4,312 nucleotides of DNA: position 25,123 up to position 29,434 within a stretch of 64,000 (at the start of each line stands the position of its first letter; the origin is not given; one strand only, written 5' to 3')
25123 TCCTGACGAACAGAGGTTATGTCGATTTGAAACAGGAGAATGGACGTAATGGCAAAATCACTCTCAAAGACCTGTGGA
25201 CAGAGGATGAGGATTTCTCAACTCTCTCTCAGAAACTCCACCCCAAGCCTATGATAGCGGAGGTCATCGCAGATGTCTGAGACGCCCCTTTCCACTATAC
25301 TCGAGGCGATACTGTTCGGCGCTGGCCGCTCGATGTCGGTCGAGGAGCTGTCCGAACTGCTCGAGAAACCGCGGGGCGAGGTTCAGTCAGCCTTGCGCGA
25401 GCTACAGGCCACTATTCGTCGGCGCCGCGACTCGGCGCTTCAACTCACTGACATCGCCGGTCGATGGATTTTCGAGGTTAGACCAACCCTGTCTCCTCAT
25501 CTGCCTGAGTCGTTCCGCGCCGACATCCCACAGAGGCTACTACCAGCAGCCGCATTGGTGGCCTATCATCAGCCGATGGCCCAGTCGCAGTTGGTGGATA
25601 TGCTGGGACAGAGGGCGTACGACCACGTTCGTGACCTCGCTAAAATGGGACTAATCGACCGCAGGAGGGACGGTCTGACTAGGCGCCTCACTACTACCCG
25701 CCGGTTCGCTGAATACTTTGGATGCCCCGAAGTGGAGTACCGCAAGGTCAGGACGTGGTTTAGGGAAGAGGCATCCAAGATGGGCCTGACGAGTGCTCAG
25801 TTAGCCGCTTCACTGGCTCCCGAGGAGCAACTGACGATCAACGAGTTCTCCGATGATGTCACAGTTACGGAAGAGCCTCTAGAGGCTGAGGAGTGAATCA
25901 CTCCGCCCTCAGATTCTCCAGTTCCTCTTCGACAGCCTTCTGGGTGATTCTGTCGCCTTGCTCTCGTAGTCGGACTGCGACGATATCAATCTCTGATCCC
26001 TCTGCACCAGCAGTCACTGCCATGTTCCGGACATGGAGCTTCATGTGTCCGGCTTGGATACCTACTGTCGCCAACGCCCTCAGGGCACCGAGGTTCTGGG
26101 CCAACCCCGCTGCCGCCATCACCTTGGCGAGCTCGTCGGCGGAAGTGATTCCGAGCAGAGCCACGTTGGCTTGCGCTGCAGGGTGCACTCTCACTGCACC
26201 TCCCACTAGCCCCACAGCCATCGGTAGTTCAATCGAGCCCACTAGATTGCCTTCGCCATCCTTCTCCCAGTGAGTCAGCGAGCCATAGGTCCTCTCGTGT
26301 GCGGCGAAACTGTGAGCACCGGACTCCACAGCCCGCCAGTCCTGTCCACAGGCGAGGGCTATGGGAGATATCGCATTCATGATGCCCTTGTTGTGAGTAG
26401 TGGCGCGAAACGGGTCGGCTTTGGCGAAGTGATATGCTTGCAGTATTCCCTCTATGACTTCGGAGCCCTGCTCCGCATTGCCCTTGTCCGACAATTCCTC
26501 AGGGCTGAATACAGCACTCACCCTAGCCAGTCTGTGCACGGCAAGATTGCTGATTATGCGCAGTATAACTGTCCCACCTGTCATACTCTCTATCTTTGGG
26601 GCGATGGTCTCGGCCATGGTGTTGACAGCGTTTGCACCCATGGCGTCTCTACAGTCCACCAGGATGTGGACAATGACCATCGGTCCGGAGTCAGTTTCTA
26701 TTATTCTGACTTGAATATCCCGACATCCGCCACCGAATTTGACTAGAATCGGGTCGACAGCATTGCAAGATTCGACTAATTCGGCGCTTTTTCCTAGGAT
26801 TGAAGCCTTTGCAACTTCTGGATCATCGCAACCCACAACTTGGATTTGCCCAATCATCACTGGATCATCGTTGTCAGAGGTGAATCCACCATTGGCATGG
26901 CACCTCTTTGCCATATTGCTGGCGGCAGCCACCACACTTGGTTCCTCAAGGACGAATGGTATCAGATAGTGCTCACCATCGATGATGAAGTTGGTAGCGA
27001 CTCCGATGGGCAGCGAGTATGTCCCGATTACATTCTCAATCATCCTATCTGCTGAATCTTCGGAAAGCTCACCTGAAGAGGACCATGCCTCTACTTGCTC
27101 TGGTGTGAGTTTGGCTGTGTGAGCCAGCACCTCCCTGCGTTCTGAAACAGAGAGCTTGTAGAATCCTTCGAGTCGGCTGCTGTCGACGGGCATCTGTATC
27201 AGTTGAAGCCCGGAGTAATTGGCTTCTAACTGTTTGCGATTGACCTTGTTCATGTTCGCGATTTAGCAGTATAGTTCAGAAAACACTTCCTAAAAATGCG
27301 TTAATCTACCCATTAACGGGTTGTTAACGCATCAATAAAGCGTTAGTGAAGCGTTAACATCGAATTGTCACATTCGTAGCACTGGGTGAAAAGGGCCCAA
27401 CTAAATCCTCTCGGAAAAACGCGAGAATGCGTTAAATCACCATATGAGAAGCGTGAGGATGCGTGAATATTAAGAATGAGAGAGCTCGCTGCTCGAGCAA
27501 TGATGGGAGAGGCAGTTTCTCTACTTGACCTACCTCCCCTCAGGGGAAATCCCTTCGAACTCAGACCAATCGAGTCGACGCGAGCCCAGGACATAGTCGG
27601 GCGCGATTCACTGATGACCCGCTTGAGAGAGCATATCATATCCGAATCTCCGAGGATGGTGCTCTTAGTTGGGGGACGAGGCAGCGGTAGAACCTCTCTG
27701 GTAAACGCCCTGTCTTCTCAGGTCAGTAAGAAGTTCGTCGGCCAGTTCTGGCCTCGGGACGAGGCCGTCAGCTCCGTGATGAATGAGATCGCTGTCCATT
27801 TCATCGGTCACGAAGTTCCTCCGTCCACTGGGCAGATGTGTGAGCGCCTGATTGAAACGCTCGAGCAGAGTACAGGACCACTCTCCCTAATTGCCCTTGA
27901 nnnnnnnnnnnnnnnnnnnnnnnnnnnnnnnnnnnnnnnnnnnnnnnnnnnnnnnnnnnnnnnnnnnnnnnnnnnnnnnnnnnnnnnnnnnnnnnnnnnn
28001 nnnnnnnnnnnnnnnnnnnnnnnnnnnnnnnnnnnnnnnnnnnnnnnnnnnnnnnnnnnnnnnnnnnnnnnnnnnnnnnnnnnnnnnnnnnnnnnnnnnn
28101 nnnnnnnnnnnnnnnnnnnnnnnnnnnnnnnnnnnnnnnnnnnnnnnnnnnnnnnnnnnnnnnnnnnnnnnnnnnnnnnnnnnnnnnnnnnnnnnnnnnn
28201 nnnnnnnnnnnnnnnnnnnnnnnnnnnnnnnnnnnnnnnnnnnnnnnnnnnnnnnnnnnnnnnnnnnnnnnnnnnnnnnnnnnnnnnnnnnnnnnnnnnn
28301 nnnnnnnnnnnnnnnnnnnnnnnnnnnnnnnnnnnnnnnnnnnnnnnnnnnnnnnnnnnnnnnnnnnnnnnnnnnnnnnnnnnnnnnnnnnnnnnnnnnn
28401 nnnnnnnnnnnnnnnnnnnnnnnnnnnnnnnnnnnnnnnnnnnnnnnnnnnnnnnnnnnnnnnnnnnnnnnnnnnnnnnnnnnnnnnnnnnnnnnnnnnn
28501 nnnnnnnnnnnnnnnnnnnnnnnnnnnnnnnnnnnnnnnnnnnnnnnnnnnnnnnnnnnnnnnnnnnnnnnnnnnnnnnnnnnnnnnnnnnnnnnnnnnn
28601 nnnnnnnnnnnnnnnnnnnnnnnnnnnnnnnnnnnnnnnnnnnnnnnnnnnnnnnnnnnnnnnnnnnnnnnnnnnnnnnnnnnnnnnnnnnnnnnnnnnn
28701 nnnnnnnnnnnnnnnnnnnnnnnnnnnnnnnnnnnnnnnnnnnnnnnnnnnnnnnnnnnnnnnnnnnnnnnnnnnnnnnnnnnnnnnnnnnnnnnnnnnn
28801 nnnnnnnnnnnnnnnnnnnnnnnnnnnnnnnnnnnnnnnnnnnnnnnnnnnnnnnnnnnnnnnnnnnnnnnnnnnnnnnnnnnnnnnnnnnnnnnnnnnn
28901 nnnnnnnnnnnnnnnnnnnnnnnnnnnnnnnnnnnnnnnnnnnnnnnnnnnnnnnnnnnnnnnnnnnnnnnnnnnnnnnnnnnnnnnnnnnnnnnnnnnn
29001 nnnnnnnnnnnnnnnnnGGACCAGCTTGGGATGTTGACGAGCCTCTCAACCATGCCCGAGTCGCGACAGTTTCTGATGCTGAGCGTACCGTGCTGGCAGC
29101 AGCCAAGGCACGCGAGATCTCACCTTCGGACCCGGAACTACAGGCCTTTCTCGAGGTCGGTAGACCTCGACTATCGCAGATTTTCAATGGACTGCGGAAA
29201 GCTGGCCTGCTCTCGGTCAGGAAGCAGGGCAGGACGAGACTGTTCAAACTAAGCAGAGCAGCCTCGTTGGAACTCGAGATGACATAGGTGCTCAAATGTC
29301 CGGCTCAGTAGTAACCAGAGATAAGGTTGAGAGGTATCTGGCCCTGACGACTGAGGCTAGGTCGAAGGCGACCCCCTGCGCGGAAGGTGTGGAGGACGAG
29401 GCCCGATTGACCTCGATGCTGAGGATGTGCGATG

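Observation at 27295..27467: Dense bidirectional array of (A/T)(A/T)GCGTTAA motifs with a 37-bp dyad in a 222-bp divergent intergenic region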

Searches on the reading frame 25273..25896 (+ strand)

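Call 5: search_protein_families(library=pfam, proteins=[window:25273-25896:+])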
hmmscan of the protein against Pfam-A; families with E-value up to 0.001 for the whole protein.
window:25273-25896:+ (207 aa): 3 families
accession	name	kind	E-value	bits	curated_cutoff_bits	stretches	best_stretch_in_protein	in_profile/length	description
PF04079.22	SMC_ScpB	-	1.5e-26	93.3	27.4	1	9-153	2-153/160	Segregation and condensation complex subunit ScpB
PF12802.13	MarR_2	-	0.00015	22.3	27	0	9-46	10-46/61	MarR family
PF01978.25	TrmB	-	0.00015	22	25.6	0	20-45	22-47/68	Sugar-specific transcriptional regulator TrmB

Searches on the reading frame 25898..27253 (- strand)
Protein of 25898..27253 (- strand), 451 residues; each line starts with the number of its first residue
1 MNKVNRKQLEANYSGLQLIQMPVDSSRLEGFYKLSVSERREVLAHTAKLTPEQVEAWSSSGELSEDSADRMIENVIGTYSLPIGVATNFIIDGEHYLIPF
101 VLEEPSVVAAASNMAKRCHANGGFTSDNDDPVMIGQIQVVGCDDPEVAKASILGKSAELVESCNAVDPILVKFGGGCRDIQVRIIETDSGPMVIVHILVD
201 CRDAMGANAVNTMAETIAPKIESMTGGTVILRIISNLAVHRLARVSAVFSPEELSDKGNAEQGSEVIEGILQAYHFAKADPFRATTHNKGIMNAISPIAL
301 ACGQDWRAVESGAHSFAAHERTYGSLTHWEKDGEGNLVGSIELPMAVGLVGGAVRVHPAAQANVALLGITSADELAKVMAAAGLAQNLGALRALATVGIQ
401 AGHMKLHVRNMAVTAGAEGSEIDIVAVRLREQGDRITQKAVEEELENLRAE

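Call 5: search_protein_families(library=pfam, proteins=[window:25898-27253:-])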
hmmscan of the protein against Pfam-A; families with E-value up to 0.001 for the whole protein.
window:25898-27253:- (451 aa): 1 family
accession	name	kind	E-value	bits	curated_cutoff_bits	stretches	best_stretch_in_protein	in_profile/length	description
PF00368.23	HMG-CoA_red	-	2.1e-108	363.1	27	1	36-407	2-367/368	Hydroxymethylglutaryl-coenzyme A reductase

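Call 10: search_protein_families(library=ncbifam, proteins=[window:25898-27253:-], max_evalue=1)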
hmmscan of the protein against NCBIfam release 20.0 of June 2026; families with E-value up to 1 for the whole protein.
window:25898-27253:- (451 aa): 3 families
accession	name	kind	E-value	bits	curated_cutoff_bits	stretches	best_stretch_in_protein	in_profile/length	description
TIGR00532.1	HMG_CoA_R_NAD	equivalog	3.9e-129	431.4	259.95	1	23-408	19-395/395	hydroxymethylglutaryl-CoA reductase, degradative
TIGR00533.1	HMG_CoA_R_NADP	equivalog_domain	5.4e-15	55.3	441.8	2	34-221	28-210/402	hydroxymethylglutaryl-CoA reductase (NADPH)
TIGR00920.1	2A060605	subfamily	1.5e-07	30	778.35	1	69-233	522-681/887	hydroxymethylglutaryl-CoA reductase (NADPH)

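Call 12: find_related_loci(query=window:25898-27253:-, collection=genome_contigs, flank=4000)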
Query window:25898-27253:- (451 aa) in genome_contigs; peptide patterns used: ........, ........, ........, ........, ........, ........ (x = any residue, [..] = any of these).
600 stretches matched a pattern (row limit reached: there are more); 597 encode a relative of the query (tblastn E <= 1e-3); the best 80 are kept; 80 distinct loci.
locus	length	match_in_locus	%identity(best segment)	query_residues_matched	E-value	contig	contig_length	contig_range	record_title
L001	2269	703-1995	85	21-451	0e+0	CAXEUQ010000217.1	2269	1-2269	MAG TPA_asm: uncultured Candidatus Poseidoniales archaeon isolate ERR599032_concoct_73 genome assembly, contig: ERZ84053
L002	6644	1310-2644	77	6-449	0e+0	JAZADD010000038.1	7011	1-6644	MAG: Thermoplasmatota archaeon isolate XB_MAG72 DB_MAG72_0038, whole genome shotgun sequence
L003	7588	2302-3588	79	21-449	0e+0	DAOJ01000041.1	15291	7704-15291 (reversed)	MAG TPA_asm: Euryarchaeota archaeon UBA106 UBA106_contig_1460, whole genome shotgun sequence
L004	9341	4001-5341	76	6-451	0e+0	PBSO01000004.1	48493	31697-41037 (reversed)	MAG: Methanobacteriota archaeon isolate NP84 65709, whole genome shotgun sequence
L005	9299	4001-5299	76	20-451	0e+0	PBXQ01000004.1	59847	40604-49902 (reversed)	MAG: Thermoplasmata archaeon isolate RS476 577, whole genome shotgun sequence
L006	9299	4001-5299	75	19-451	0e+0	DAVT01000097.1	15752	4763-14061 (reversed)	MAG TPA_asm: Euryarchaeota archaeon UBA501 UBA501_contig_37680, whole genome shotgun sequence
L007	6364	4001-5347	74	2-449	0e+0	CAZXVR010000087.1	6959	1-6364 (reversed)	MAG TPA_asm: uncultured Candidatus Poseidoniales archaeon isolate SRP077602_co4_142 genome assembly, contig: NODE_21336_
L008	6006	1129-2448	76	13-451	0e+0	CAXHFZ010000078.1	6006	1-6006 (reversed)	MAG TPA_asm: uncultured Candidatus Poseidoniales archaeon isolate SRR13122091_concoct_29 genome assembly, contig: ERZ942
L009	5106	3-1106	81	85-451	0e+0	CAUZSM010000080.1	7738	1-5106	MAG: Candidatus Thalassarchaeaceae archaeon isolate CB6_AW.6 genome assembly, contig: Ga0310123_10007981, whole genome s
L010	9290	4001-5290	63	21-449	0e+0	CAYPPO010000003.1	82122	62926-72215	MAG TPA_asm: uncultured Candidatus Poseidoniales archaeon isolate binchicken_co76_63 genome assembly, contig: NODE_276_l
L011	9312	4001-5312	78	16-451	0e+0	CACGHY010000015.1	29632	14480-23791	uncultured Candidatus Poseidoniales archaeon isolate AG-422-I20 genome assembly, contig: AG-422-I20_NODE_15, whole genom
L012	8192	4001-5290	63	21-449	0e+0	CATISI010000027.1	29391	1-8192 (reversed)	MAG: Candidatus Poseidoniaceae archaeon isolate bin.912 MAG genome assembly, contig: k119_2470758, whole genome shotgun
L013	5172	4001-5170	67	21-409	5e-180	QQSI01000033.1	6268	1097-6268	MAG: Candidatus Poseidoniales archaeon isolate bin_35 U_43220-33, whole genome shotgun sequence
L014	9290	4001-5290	61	21-449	4e-177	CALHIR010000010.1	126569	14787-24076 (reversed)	MAG: Candidatus Poseidoniaceae archaeon isolate S1_Bin_MAXBIN__140_1 genome assembly, contig: c_000001468358, whole geno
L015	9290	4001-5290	63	21-449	8e-177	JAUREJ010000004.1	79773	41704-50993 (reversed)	MAG: Poseidonia sp. isolate SFB_3D_100_22 NODE_4_length_79773_cov_5.524332, whole genome shotgun sequence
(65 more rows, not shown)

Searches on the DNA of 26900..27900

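Call 16: search_rna_families(source=window, start=26900, end=27900, threshold=evalue, max_evalue=10)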
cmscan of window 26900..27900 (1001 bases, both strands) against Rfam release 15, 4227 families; matches with E-value up to 10: 5.
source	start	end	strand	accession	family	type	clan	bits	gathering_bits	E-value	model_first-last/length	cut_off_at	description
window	27495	27537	+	RF00493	snoU2-30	Gene; snRNA; snoRNA; CD-box;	-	17.3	60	3.4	1-70/70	no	Small nucleolar RNA U2-30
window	27321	27360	-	RF03665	MIR4359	Gene; miRNA;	-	16.9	75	6.6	1-67/67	no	MIR4359 microRNA precursor family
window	27321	27360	+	RF03665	MIR4359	Gene; miRNA;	-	16.3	75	9.7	1-67/67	no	MIR4359 microRNA precursor family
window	26971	27011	+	RF00284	SNORD74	Gene; snRNA; snoRNA; CD-box;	CL00069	15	41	3.7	1-80/80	no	Small nucleolar RNA SNORD74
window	27478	27503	-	RF04336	Plastid-petD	Intron;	-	14.3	65.5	8.7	1-47/47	no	Plastid-petD group II-D5 intron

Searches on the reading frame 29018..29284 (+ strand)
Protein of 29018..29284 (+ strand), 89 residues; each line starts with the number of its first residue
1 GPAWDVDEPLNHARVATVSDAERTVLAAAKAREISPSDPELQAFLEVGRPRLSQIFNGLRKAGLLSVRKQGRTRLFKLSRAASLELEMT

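Call 75: predict_structure(alignment_id=A2)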
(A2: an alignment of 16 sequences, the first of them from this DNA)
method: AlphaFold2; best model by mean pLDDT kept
length: 89 residues; sequences in the alignment: 16
mean_pLDDT: 95.6   pTM: 0.86
mean pLDDT of the five models: 95.6, 95.7, 95.5, 95.4, 95.3
residues with pLDDT >= 90: 83; 70-90: 5; 50-70: 1; < 50: 0
segments of 3 or more residues with pLDDT < 50: none
pLDDT, mean of each block of 10 residues (from residue 1): 89 95 98 98 98 98 97 96 90
secondary structure, 60 per line:
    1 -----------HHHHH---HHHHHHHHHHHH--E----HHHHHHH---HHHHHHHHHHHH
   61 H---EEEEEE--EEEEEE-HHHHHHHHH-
elements in order: H12-16 H20-31 H39-45 H49-61 E65-70 E73-78 H80-88
